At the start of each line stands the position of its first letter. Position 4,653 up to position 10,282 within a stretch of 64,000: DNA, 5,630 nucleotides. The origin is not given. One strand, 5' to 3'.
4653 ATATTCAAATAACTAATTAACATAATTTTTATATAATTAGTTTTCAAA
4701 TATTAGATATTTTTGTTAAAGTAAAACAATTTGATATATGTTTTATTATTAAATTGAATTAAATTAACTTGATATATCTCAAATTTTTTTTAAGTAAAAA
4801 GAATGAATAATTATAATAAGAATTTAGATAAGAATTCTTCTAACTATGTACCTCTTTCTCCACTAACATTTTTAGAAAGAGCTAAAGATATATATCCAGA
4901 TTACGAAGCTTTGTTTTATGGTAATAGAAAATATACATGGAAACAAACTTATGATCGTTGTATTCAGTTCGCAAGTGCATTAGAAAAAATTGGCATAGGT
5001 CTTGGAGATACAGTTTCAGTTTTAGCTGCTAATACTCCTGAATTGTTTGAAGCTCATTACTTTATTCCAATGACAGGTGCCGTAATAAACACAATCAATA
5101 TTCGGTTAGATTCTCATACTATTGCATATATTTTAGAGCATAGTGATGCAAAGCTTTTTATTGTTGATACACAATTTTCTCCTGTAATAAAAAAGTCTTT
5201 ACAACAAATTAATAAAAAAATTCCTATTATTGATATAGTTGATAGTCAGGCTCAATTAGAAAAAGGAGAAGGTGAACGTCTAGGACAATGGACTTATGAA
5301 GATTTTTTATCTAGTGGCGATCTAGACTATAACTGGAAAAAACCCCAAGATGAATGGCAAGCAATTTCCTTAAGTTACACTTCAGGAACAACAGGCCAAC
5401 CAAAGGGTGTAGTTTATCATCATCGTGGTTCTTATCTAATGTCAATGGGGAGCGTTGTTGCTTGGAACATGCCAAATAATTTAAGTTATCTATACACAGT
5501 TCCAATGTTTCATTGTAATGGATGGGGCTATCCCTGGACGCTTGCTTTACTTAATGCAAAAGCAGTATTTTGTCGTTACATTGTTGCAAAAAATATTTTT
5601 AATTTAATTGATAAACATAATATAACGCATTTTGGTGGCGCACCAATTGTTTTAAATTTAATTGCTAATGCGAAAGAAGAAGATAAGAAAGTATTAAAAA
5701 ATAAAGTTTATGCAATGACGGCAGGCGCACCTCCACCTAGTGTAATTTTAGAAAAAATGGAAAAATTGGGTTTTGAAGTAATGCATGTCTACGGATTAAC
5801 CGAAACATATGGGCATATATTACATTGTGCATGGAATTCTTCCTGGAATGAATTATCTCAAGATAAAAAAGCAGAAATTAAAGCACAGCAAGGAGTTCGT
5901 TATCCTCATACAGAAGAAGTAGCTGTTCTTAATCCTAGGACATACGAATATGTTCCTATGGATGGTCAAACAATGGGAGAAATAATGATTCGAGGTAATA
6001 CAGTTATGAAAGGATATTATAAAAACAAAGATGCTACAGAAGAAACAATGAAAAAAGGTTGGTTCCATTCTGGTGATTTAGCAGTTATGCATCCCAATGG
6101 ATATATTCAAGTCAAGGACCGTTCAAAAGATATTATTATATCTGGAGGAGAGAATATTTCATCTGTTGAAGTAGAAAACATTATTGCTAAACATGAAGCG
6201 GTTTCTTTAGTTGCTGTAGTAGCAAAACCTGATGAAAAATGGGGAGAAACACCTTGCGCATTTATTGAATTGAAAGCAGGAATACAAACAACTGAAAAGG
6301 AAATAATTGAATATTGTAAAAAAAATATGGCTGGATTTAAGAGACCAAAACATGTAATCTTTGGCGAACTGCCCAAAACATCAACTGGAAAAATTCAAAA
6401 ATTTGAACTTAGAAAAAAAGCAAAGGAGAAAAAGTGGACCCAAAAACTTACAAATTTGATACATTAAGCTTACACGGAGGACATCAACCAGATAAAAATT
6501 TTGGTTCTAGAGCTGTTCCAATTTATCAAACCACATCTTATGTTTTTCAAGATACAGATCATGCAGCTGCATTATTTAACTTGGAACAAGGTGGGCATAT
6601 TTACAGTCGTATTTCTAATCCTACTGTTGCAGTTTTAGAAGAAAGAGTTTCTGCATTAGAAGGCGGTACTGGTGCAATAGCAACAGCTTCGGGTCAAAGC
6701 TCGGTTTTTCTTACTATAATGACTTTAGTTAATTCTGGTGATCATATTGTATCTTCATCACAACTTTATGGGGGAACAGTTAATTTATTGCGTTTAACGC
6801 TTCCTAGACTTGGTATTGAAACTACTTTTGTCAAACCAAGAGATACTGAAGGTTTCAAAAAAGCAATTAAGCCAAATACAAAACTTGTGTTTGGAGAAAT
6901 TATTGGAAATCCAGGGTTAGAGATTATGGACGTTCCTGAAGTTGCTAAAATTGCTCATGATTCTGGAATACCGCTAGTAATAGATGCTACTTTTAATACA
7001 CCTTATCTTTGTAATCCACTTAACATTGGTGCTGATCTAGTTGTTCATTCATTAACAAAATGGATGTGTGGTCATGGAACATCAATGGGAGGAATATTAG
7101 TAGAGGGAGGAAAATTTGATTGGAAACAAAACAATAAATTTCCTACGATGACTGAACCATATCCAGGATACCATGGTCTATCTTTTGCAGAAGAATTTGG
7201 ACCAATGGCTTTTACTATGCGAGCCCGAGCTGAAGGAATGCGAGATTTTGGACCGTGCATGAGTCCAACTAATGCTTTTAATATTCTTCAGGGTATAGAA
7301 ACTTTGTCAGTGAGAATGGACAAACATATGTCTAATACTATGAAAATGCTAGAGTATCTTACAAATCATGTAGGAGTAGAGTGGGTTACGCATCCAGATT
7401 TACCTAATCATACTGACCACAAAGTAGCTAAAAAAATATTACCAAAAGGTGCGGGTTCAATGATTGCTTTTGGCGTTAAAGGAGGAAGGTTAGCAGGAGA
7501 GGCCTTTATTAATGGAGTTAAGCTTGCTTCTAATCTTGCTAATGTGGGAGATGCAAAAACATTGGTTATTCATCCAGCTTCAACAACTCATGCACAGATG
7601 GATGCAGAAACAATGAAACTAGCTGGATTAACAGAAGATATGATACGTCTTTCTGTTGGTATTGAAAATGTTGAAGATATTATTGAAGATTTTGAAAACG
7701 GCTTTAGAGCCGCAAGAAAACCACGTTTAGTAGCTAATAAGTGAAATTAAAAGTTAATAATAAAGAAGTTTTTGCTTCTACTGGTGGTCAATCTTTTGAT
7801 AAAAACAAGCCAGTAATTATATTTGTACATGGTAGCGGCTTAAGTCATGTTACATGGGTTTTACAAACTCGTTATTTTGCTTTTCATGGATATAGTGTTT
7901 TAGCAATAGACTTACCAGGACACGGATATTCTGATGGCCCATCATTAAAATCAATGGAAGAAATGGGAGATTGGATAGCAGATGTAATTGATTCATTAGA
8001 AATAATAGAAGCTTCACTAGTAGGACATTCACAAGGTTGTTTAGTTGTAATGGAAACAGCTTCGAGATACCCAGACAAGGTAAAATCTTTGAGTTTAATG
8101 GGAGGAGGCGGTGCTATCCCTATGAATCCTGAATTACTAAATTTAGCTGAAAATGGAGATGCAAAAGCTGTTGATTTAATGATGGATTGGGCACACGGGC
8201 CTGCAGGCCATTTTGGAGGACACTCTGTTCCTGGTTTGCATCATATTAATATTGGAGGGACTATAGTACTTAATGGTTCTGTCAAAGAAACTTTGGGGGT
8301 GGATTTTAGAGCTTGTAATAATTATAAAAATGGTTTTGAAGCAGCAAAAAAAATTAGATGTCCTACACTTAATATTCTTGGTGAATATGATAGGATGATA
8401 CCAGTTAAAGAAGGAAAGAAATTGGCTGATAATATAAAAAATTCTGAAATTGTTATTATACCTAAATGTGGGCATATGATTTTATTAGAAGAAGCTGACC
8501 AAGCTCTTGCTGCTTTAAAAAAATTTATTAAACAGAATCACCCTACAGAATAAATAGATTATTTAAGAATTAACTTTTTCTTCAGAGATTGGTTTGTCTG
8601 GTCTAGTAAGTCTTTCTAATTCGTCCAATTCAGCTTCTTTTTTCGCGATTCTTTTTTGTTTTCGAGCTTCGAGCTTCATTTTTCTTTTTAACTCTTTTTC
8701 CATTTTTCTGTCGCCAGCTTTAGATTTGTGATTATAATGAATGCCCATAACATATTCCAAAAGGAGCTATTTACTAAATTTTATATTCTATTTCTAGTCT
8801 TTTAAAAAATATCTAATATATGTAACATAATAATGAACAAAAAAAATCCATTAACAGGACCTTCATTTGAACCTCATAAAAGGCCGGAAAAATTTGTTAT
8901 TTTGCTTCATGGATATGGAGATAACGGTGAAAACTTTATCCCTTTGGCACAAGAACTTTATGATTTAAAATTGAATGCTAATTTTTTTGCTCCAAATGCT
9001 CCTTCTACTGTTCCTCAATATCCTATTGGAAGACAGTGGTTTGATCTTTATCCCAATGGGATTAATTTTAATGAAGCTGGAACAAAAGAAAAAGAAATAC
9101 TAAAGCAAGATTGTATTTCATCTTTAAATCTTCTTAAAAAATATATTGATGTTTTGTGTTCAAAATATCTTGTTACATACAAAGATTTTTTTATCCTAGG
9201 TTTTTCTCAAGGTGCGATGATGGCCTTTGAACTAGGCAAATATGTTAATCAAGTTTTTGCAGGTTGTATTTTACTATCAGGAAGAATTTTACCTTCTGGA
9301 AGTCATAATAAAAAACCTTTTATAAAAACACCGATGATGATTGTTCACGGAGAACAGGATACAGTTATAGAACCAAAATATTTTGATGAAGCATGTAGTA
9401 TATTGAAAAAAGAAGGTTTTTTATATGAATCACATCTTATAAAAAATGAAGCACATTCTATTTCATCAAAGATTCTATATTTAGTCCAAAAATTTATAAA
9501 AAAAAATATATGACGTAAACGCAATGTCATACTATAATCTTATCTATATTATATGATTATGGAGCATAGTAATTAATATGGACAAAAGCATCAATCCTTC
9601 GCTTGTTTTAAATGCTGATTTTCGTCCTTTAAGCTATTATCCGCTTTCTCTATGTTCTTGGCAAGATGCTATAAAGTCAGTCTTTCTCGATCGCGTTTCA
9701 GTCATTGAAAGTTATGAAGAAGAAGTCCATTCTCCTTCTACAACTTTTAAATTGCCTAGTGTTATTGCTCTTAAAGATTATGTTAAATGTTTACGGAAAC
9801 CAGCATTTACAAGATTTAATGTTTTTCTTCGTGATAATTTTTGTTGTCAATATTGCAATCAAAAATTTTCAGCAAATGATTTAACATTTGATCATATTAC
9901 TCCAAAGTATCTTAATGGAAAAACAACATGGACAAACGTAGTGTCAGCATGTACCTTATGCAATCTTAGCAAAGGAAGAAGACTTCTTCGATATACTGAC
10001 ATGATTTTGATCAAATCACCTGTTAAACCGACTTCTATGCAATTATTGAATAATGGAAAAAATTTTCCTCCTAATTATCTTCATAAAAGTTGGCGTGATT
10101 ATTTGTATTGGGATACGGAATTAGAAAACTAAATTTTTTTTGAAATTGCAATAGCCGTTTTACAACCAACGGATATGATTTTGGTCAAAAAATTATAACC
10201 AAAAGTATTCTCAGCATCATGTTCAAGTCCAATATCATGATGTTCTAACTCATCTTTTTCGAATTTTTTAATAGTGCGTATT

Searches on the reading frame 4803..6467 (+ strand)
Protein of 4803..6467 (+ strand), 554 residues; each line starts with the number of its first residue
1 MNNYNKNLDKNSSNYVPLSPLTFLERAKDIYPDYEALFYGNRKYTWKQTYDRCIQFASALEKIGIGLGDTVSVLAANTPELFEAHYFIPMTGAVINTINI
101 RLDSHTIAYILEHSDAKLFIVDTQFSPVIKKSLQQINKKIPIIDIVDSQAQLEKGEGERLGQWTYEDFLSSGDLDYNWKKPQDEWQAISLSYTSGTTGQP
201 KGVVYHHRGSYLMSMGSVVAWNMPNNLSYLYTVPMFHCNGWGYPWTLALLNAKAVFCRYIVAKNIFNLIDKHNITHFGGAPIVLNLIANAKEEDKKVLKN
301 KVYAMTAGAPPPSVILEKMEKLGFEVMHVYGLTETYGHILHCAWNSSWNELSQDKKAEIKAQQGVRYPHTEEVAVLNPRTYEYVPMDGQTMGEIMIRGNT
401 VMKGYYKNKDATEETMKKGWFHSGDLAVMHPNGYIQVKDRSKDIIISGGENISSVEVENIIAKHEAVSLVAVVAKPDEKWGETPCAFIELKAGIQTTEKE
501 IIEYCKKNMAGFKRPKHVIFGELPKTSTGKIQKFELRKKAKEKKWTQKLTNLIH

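Call 43: search_protein_families(library=pfam, proteins=[window:4803-6467:+], max_evalue=0.00001)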
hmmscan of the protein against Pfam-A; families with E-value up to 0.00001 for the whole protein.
window:4803-6467:+ (554 aa): 2 families
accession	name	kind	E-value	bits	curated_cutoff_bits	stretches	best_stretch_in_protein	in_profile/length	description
PF00501.34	AMP-binding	-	2.6e-72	244.2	29.9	1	25-406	2-384/384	AMP-binding enzyme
PF13193.12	AMP-binding_C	-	1.1e-20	74.8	24.5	1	456-530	1-76/76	AMP-binding enzyme C-terminal domain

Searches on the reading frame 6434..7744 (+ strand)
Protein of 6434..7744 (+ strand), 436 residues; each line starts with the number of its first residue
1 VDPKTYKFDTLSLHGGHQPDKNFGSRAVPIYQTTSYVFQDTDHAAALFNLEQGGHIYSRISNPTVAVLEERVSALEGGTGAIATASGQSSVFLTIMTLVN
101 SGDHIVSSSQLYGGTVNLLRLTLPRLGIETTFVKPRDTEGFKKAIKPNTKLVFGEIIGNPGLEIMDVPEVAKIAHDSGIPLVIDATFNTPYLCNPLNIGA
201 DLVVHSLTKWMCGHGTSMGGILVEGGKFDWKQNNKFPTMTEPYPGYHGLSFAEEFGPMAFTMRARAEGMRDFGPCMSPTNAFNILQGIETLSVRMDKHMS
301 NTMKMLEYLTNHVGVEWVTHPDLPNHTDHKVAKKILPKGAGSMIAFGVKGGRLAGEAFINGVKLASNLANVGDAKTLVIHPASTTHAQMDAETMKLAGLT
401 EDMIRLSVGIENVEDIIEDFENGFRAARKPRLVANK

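Call 43: search_protein_families(library=pfam, proteins=[window:6434-7744:+], max_evalue=0.00001)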
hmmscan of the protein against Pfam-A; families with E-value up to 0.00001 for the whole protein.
window:6434-7744:+ (436 aa): 1 family
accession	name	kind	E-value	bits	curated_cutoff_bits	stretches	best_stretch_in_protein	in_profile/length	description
PF01053.26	Cys_Met_Meta_PP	-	1.1e-131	439.3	27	1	9-424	1-380/381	Cys/Met metabolism PLP-dependent enzyme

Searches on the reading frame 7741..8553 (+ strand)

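Call 43: search_protein_families(library=pfam, proteins=[window:7741-8553:+], max_evalue=0.00001)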
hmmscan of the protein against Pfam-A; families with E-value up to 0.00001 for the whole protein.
window:7741-8553:+ (270 aa): 6 families
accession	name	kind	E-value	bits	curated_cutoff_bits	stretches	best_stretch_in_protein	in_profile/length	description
PF00561.26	Abhydrolase_1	-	1e-28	101.1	25.8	1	24-142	1-119/245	alpha/beta hydrolase fold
PF12697.13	Abhydrolase_6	-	3.4e-21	77.4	26.3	1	26-258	1-216/217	Alpha/beta hydrolase family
PF12146.15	Hydrolase_4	-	1e-19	71.2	27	1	21-127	2-114/239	Serine aminopeptidase, S33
PF02230.22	Abhydrolase_2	-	5.5e-08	33.3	23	0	79-133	98-147/217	Phospholipase/Carboxylesterase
PF03959.19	FSH1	-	1.9e-07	31.4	21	0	194-247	149-201/211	Serine hydrolase (FSH1)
PF00975.26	Thioesterase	-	4.9e-06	27.4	26.4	1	26-113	4-90/226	Thioesterase domain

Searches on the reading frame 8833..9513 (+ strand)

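Call 43: search_protein_families(library=pfam, proteins=[window:8833-9513:+], max_evalue=0.00001)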
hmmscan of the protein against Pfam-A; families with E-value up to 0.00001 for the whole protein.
window:8833-9513:+ (226 aa): 4 families
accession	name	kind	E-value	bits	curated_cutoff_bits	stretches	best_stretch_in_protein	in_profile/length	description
PF02230.22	Abhydrolase_2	-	4.5e-31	108.8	23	1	13-226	8-217/217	Phospholipase/Carboxylesterase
PF03959.19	FSH1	-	3e-10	40.6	21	1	22-189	7-184/211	Serine hydrolase (FSH1)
PF12146.15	Hydrolase_4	-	3.1e-07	30.4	27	0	162-189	188-215/239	Serine aminopeptidase, S33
PF00561.26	Abhydrolase_1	-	9.4e-07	29.2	25.8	0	115-159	67-110/245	alpha/beta hydrolase fold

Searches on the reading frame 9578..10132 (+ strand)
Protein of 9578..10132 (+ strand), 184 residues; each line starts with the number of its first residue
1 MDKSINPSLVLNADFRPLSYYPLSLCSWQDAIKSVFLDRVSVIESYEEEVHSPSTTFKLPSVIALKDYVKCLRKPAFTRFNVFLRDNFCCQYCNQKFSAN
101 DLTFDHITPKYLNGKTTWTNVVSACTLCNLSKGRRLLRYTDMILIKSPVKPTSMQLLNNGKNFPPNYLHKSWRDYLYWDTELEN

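Call 43: search_protein_families(library=pfam, proteins=[window:9578-10132:+], max_evalue=0.00001)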
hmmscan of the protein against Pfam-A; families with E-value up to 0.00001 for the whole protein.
window:9578-10132:+ (184 aa): 2 families
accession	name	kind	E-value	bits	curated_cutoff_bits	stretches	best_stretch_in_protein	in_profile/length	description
PF14279.12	HNH_5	-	4.1e-13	49.5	27.5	1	90-137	1-48/56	HNH endonuclease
PF01844.29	HNH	-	5.9e-13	49.2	21.4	1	90-135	1-47/47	HNH endonuclease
